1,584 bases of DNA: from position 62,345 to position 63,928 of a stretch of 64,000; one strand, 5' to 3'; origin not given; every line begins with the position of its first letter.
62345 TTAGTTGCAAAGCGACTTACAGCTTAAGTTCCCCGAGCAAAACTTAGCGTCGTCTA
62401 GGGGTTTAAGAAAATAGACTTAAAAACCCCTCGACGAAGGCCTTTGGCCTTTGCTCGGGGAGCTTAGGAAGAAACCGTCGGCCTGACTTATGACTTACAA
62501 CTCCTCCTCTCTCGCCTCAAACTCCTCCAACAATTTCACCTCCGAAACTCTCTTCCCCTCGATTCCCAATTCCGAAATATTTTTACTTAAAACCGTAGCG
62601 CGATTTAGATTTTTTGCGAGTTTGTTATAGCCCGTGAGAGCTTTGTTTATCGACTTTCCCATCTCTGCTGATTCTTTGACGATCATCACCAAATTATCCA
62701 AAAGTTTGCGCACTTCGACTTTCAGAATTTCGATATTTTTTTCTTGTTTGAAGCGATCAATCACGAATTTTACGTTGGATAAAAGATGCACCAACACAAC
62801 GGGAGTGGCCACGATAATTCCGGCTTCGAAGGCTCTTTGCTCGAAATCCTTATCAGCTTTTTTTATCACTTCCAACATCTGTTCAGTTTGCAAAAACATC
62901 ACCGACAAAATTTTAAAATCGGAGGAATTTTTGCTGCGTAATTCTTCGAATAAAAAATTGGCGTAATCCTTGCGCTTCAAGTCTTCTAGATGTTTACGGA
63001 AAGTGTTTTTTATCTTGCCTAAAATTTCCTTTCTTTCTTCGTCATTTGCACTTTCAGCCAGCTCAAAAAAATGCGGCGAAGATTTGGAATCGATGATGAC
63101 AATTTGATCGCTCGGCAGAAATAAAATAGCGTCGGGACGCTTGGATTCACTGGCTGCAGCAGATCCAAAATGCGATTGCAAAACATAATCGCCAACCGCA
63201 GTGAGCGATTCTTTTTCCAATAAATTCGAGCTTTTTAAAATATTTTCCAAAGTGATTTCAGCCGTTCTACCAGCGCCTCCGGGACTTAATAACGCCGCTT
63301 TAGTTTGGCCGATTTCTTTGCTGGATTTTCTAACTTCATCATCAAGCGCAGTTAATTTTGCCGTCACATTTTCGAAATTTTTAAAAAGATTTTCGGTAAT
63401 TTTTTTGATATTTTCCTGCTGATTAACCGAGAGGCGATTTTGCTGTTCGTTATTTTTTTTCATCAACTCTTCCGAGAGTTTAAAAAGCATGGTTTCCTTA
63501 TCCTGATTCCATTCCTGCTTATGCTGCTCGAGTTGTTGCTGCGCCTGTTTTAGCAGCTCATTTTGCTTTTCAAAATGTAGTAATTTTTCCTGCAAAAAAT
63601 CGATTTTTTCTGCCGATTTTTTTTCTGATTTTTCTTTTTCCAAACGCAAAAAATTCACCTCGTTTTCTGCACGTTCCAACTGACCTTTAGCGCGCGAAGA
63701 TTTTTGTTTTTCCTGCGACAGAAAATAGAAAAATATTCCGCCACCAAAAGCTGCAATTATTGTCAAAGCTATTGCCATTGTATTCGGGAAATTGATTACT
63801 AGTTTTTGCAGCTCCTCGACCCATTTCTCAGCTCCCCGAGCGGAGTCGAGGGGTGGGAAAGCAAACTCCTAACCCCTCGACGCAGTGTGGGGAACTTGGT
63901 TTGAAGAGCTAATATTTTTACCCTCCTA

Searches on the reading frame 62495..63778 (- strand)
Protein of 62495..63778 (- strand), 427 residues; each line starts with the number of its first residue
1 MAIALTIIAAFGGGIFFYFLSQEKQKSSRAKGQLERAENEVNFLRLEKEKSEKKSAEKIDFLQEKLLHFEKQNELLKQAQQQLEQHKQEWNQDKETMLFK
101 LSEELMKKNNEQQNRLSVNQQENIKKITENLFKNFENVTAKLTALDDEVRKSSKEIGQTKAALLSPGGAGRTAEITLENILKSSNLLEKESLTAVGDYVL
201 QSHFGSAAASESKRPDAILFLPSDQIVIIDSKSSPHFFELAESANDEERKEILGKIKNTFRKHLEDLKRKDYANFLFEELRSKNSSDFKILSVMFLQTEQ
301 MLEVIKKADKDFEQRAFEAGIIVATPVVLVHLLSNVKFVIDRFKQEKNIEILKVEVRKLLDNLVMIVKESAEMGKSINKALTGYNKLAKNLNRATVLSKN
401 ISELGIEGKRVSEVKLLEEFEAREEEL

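Call 49: search_protein_families(library=pfam, proteins=[window:62495-63778:-], max_evalue=0.001)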
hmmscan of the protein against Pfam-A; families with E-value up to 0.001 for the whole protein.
window:62495-63778:- (427 aa): 1 family
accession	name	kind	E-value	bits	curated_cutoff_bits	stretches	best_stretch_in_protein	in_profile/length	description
PF02646.22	RmuC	-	9.2e-40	137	26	1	120-407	17-287/291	RmuC family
